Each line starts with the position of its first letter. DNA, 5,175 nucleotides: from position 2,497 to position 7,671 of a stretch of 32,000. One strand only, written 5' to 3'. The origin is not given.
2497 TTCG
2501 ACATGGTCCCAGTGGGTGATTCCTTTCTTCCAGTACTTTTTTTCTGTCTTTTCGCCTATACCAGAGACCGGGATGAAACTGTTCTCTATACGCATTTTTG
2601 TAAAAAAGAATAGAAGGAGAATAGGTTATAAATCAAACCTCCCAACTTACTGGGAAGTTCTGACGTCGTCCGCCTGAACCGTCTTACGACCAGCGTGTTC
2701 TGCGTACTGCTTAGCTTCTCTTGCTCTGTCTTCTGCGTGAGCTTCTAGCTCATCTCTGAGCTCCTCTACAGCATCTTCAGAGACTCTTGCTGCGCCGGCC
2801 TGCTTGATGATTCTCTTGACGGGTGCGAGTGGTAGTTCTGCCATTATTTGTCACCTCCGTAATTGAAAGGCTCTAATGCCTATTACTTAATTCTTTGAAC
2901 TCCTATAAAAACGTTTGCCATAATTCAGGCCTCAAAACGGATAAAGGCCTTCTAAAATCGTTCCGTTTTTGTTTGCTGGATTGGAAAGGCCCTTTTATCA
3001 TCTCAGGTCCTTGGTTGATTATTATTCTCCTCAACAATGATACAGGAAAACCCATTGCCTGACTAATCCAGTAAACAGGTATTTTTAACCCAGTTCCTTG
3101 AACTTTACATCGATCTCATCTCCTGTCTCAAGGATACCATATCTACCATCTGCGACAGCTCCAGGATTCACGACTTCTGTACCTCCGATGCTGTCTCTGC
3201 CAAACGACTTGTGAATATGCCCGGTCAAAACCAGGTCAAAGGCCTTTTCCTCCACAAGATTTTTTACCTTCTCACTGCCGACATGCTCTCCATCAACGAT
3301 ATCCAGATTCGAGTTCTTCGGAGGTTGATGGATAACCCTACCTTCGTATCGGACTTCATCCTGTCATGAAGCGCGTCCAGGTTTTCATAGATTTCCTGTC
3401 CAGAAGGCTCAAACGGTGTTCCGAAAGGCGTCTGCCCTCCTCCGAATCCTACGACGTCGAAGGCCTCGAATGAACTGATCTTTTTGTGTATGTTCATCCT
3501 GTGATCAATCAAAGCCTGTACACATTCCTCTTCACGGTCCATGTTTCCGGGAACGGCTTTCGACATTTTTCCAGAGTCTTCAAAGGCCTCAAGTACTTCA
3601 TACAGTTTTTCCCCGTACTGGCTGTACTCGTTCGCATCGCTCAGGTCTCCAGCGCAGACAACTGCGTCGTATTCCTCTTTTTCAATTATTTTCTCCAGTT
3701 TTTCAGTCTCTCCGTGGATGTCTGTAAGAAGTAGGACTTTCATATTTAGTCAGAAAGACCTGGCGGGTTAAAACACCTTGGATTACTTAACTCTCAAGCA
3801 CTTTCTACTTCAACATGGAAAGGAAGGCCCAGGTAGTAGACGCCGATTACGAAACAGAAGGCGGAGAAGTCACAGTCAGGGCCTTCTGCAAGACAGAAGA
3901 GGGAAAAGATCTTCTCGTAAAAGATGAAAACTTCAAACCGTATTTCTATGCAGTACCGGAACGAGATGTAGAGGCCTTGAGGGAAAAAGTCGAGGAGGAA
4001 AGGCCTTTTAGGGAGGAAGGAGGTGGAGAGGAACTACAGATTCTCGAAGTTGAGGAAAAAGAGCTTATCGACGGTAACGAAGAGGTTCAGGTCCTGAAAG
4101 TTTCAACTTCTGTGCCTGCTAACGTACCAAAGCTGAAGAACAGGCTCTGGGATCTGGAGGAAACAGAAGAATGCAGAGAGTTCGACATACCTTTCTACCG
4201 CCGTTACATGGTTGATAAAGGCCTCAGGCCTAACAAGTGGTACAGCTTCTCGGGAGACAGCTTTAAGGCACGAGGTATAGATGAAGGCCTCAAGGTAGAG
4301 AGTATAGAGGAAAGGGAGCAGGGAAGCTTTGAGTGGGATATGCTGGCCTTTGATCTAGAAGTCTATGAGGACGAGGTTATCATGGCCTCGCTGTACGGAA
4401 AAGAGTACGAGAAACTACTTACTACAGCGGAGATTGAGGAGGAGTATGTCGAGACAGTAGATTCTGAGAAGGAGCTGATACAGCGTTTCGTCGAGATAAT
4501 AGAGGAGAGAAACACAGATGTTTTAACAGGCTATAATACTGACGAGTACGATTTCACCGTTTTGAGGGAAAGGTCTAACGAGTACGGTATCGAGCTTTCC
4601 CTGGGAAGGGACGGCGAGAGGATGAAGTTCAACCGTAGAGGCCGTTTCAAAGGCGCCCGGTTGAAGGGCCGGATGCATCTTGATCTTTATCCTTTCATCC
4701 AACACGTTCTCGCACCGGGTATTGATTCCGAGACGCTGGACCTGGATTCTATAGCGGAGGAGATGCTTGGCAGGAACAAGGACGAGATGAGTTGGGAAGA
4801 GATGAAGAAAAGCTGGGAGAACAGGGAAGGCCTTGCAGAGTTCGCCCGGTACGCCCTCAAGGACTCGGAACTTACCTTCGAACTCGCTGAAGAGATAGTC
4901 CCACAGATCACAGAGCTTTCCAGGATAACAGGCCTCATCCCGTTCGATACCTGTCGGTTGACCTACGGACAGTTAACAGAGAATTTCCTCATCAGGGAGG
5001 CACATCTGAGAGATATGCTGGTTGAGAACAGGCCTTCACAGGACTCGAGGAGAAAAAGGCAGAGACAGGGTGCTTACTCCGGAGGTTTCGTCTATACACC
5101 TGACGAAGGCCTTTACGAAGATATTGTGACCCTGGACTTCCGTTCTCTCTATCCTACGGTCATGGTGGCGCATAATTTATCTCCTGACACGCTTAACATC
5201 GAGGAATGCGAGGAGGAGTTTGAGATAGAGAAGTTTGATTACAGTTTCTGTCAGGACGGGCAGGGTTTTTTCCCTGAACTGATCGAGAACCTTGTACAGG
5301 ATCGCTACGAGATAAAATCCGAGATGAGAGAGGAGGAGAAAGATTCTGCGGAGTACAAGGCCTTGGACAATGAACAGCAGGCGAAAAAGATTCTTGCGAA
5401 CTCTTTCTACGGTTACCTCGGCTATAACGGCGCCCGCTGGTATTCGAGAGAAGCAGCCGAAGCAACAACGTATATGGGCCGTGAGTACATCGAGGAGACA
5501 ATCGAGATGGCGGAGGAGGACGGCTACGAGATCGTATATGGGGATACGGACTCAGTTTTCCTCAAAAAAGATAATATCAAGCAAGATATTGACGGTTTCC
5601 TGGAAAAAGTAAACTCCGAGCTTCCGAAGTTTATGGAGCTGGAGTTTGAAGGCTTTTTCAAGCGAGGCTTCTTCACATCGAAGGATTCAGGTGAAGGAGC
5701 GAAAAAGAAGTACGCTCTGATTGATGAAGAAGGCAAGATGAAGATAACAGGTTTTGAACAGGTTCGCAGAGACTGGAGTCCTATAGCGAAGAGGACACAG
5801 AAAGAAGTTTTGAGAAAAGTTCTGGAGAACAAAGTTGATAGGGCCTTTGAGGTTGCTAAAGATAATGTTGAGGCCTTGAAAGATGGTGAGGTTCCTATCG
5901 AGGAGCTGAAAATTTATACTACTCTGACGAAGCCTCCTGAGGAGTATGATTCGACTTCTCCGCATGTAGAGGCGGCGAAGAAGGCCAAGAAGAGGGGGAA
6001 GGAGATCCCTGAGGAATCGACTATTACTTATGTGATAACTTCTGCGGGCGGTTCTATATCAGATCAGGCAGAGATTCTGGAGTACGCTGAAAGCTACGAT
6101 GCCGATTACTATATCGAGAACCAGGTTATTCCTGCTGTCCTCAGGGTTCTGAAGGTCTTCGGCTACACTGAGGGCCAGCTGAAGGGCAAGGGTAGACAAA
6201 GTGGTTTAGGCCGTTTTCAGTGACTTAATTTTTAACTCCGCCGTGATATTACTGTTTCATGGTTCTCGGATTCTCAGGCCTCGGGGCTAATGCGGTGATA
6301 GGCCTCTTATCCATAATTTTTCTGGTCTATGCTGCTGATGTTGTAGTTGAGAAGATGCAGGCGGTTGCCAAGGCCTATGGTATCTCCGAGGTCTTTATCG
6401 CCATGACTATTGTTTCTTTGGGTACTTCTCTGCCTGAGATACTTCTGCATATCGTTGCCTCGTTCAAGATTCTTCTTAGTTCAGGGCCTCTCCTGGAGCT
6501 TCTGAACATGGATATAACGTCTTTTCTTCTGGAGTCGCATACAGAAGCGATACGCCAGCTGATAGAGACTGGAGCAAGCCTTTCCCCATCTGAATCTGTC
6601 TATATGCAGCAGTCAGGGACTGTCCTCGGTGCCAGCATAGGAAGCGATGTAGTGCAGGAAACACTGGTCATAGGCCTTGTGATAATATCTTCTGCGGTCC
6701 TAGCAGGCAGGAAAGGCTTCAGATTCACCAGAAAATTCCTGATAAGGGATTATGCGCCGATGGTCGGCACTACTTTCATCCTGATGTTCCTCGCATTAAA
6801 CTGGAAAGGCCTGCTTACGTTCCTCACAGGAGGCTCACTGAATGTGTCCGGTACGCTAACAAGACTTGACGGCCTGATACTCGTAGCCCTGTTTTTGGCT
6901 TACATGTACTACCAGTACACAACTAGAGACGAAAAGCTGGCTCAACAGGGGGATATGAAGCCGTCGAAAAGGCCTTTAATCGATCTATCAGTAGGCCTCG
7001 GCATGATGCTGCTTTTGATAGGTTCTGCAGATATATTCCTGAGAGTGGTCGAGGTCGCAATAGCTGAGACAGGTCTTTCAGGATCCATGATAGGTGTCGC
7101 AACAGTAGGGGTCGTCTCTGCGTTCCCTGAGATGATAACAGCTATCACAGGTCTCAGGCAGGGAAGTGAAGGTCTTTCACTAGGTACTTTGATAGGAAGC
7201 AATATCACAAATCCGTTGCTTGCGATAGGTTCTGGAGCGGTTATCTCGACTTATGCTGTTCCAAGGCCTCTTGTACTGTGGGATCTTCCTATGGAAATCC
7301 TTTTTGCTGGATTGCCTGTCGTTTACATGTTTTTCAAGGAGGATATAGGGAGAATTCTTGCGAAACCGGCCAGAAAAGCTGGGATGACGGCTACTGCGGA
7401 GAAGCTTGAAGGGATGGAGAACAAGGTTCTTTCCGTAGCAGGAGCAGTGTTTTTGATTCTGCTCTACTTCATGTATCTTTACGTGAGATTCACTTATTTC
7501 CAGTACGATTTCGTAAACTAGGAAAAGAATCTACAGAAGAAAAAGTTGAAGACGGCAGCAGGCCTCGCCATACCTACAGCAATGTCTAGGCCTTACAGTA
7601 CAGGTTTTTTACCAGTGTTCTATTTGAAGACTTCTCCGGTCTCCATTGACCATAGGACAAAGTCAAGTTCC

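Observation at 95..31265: AGGCCT is a highly iterated palindrome, about 20-fold over expectation and independent of reading frame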

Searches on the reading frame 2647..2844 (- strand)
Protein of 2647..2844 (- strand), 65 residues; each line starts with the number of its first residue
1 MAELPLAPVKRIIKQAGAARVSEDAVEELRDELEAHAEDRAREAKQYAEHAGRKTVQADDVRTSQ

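Call 36: find_encoding_contigs(protein=window:2647-2844:-, flank=10000, max_places=10)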
Protein window:2647-2844:- (65 aa): 9 contigs read that carry it; 7 places shown.
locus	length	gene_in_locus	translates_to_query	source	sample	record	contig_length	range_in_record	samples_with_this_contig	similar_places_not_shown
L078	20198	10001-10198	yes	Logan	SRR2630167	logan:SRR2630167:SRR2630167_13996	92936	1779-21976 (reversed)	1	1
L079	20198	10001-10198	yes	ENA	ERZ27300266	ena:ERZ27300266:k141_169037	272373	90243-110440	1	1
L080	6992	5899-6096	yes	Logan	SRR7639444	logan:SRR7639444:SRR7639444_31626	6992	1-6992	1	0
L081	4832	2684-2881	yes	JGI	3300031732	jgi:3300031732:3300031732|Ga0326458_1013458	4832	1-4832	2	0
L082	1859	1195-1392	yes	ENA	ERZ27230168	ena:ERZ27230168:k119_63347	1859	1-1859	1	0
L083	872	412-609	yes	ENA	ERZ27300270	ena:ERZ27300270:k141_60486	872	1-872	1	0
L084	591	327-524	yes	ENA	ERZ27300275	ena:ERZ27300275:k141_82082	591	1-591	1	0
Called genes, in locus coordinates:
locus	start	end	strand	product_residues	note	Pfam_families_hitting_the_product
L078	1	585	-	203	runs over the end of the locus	-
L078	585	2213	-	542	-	PF07731:Cu-oxidase_2, PF07732:Cu-oxidase_3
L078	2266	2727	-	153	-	PF01022:HTH_5 (faint), PF01047:MarR (faint), PF08279:HTH_11 (faint), PF13412:HTH_24 (weak), PF24266:HTH_HVO_0163_N, PF24034:DUF7343, PF12802:MarR_2 (weak), PF13412:HTH_24, +3 more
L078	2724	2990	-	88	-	-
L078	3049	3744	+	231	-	-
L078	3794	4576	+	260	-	PF13462:Thioredoxin_4, PF01323:DSBA, PF13743:Thioredoxin_5 (faint)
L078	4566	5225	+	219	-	PF22175:Ogg-HhH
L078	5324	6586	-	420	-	PF01699:Na_Ca_ex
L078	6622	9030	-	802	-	PF03104:DNA_pol_B_exo1, PF10108:DNA_pol_B_exo2 (weak), PF00136:DNA_pol_B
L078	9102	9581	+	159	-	PF00149:Metallophos, PF12850:Metallophos_2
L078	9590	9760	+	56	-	PF14582:Metallophos_3 (weak)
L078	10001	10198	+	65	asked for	PF00125:Histone (weak), PF00808:CBFD_NFYB_HMF, PF07524:Bromo_TP (weak), PF15511:CENP-T_C, PF15630:CENP-S (weak)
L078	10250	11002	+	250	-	PF01612:DNA_pol_A_exo1 (weak), PF13482:RNase_H_2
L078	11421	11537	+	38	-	-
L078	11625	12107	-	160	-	-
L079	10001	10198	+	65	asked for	PF00125:Histone (weak), PF00808:CBFD_NFYB_HMF, PF07524:Bromo_TP (weak), PF15511:CENP-T_C, PF15630:CENP-S (weak)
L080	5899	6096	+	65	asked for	PF00125:Histone (weak), PF00808:CBFD_NFYB_HMF, PF07524:Bromo_TP (weak), PF15511:CENP-T_C, PF15630:CENP-S (weak)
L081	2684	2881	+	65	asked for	PF00125:Histone (weak), PF00808:CBFD_NFYB_HMF, PF07524:Bromo_TP (weak), PF15511:CENP-T_C, PF15630:CENP-S (weak)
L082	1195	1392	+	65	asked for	PF00125:Histone (weak), PF00808:CBFD_NFYB_HMF, PF07524:Bromo_TP (weak), PF15511:CENP-T_C, PF15630:CENP-S (weak)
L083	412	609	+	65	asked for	PF00125:Histone (weak), PF00808:CBFD_NFYB_HMF, PF07524:Bromo_TP (weak), PF15511:CENP-T_C, PF15630:CENP-S (weak)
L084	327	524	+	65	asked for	PF00125:Histone (weak), PF00808:CBFD_NFYB_HMF, PF07524:Bromo_TP (weak), PF15511:CENP-T_C, PF15630:CENP-S (weak)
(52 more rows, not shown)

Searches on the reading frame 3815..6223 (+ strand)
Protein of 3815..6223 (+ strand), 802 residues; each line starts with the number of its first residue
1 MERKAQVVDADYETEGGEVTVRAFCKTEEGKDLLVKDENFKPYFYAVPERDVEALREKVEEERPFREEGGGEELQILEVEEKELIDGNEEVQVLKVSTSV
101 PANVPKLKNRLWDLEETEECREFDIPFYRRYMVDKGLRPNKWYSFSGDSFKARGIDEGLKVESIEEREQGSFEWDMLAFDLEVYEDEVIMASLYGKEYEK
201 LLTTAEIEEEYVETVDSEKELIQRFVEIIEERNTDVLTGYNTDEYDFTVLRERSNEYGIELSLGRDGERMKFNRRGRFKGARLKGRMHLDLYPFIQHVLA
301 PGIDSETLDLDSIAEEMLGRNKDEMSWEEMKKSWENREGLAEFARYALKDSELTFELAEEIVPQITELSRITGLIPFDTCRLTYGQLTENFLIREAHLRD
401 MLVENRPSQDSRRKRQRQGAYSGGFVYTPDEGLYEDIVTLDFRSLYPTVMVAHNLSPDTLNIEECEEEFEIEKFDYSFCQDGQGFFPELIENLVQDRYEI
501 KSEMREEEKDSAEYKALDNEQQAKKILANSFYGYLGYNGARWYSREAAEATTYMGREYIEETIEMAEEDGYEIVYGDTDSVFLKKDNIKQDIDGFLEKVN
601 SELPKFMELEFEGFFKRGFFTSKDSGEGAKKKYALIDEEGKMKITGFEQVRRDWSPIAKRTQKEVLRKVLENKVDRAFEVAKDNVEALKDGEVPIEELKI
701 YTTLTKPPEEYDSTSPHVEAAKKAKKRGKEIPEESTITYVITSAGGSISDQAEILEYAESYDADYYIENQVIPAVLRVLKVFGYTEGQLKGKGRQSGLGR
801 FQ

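Call 5: search_protein_families(library=pfam, proteins=[window:3815-6223:+])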
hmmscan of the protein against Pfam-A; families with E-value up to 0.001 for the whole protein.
window:3815-6223:+ (802 aa): 4 families
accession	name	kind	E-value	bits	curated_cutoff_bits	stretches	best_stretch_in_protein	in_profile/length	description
PF00136.26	DNA_pol_B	-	2.1e-70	238.2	23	1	388-780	15-451/453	DNA polymerase family B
PF03104.25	DNA_pol_B_exo1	-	1.4e-25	90.5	23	1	120-299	3-232/242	DNA polymerase family B, exonuclease domain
PF10108.15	DNA_pol_B_exo2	-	3.9e-06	27.1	24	1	203-350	26-162/213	Predicted 3'-5' exonuclease related to the exonuclease domain of PolB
PF13482.12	RNase_H_2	-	0.00051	20.4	22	0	186-326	15-123/165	RNase_H superfamily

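Call 6: find_related_loci(query=window:3815-6223:+, collection=genome_contigs, flank=10000)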
Query window:3815-6223:+ (802 aa) in genome_contigs; peptide patterns used: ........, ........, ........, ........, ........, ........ (x = any residue, [..] = any of these).
131 stretches matched a pattern; 73 encode a relative of the query (tblastn E <= 1e-3); 73 distinct loci.
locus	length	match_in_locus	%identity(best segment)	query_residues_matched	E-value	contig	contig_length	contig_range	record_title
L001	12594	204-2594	67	4-801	0e+0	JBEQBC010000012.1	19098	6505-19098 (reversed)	MAG: Candidatus Nanohaloarchaea archaeon isolate 04_S200.metabat2_refined.015 NODE_561_length_19098_cov_44.833694, whole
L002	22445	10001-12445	66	1-801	0e+0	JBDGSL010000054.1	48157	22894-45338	MAG: Candidatus Nanohalobium sp. isolate DAL-WCL_22_75C1R DAL-WCL_22_75C1R_54, whole genome shotgun sequence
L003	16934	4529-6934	66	1-801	0e+0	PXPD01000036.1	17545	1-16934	MAG: Nanohaloarchaea archaeon SW_4_43_9 sw_4_scaffold_459, whole genome shotgun sequence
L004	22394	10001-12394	64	1-801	0e+0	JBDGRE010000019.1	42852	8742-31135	MAG: Candidatus Nanohaloarchaea archaeon isolate DAL-Ass_40_79C3R DAL-Ass_40_79C3R_19, whole genome shotgun sequence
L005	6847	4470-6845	63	1-800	0e+0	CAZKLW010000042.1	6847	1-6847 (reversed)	MAG TPA_asm: uncultured archaeon isolate SRP185896_co2_442 genome assembly, contig: NODE_16489_length_6847_cov_4.972468,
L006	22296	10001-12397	65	1-801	0e+0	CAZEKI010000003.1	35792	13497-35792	MAG TPA_asm: uncultured archaeon isolate binchicken_co207_324 genome assembly, contig: NODE_803_length_35792_cov_5.53532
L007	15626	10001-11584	78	1-530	0e+0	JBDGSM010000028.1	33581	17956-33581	MAG: Candidatus Nanohalobium sp. isolate DAL-WCL_22_76C1R DAL-WCL_22_76C1R_28, whole genome shotgun sequence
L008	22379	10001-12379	63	4-802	0e+0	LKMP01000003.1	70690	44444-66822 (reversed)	MAG: Nanohaloarchaea archaeon B1-Br10_U2g21 LB-BRINE-C31, whole genome shotgun sequence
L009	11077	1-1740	63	1-578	0e+0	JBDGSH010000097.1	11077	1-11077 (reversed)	MAG: Candidatus Nanohaloarchaea archaeon isolate DAL-WCL_22_64C1R DAL-WCL_22_64C1R_97, whole genome shotgun sequence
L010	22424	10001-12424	40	8-801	3e-180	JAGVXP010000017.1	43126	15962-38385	Candidatus Woesearchaeota archaeon isolate RIFCSPHIGHO2_02_FULL_36_13 rifcsphigho2_02_scaffold_3558, whole genome shotgu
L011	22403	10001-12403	39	4-802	5e-175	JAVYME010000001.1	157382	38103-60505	MAG: Candidatus Iainarchaeum archaeon isolate DPZ-2_202101_bins_90 DPZ-2_202101_bins_90_scaffold_1, whole genome shotgun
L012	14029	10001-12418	37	8-801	8e-172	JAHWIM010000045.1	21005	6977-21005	MAG: Candidatus Woesearchaeota archaeon isolate YT1_562 k127_43586795, whole genome shotgun sequence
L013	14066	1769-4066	40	6-799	3e-171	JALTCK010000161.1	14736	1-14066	MAG: Thermococcus sp. isolate S013_metabat2_scaf2bin.004 S013_NODE_819_length_14736_cov_2.705592, whole genome shotgun s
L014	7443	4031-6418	39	7-801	6e-171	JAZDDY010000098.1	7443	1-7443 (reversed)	MAG: Candidatus Iainarchaeum archaeon isolate MEGAHIT-group-0.114 k141_9205049, whole genome shotgun sequence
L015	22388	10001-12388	39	7-801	1e-169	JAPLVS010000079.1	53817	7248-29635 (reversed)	MAG: Candidatus Iainarchaeum archaeon isolate LacPavin_0920_SED3_MAG_48_10 LacPavin_0920_SED3_scaffold_4617037, whole ge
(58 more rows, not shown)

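Call 8: find_encoding_contigs(protein=window:3815-6223:+, flank=10000, max_places=6)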
Protein window:3815-6223:+ (802 aa): 2 contigs read that carry it; 1 place shown.
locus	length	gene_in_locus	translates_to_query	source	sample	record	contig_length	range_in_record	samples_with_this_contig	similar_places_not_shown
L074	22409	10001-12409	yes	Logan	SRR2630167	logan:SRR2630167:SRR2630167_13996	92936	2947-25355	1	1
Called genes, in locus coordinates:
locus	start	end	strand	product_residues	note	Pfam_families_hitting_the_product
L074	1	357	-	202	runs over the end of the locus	-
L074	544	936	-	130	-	PF00903:Glyoxalase, PF13669:Glyoxalase_4 (weak), PF18029:Glyoxalase_6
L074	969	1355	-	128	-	PF08753:NikR_C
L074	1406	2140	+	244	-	PF02535:Zip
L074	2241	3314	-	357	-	PF00226:DnaJ, PF27659:CHP02642 (faint), PF01556:DnaJ_C, PF15777:Anti-TRAP (faint), PF00684:DnaJ_CXXCXGXG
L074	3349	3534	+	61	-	-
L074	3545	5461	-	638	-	PF00012:HSP70, PF06723:MreB_Mbl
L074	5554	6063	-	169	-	PF01025:GrpE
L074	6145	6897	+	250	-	-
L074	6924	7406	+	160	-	-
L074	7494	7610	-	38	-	-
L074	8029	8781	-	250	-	PF01612:DNA_pol_A_exo1 (weak), PF13482:RNase_H_2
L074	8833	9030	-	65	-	PF00125:Histone (weak), PF00808:CBFD_NFYB_HMF, PF07524:Bromo_TP (weak), PF15511:CENP-T_C, PF15630:CENP-S (weak)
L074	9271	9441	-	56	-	PF14582:Metallophos_3 (weak)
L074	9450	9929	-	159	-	PF00149:Metallophos, PF12850:Metallophos_2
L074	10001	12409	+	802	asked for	PF03104:DNA_pol_B_exo1, PF10108:DNA_pol_B_exo2 (weak), PF00136:DNA_pol_B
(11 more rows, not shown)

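Call 67: find_related_loci(query=window:3815-6223:+, collection=metagenome_contigs, flank=10000)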
Query window:3815-6223:+ (802 aa) in metagenome_contigs; peptide patterns used: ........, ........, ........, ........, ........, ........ (x = any residue, [..] = any of these).
160 stretches matched a pattern; 66 encode a relative of the query (tblastn E <= 1e-3); 66 distinct loci.
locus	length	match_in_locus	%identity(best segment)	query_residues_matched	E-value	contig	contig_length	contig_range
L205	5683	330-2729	83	1-802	0e+0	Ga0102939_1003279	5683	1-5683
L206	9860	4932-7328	66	1-801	0e+0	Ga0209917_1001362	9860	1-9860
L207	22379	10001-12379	63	4-802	0e+0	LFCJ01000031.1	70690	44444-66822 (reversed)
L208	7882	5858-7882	66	1-677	0e+0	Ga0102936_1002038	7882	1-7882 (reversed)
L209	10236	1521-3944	40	8-801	1e-180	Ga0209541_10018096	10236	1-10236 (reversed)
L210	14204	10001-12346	39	8-801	2e-177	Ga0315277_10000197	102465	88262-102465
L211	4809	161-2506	39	8-801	0e+0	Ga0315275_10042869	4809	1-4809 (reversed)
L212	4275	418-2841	38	8-801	3e-178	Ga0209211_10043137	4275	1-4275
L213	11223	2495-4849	37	7-801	1e-161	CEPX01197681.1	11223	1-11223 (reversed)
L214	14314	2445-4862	39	4-802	3e-161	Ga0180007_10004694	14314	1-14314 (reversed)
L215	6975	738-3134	39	7-802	6e-161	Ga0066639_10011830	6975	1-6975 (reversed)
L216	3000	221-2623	38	2-798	2e-167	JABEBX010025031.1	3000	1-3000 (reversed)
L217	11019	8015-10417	38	2-798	4e-158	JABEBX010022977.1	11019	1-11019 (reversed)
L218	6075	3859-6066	36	30-801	1e-157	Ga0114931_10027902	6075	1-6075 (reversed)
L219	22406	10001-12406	37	1-798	6e-155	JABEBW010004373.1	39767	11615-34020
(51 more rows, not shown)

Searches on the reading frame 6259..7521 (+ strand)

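Call 5: search_protein_families(library=pfam, proteins=[window:6259-7521:+])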
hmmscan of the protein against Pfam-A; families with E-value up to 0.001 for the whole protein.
window:6259-7521:+ (420 aa): 1 family
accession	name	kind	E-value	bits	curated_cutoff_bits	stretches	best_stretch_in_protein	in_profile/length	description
PF01699.29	Na_Ca_ex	-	1.6e-33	116.2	24.9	3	248-411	8-150/151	Sodium/calcium exchanger protein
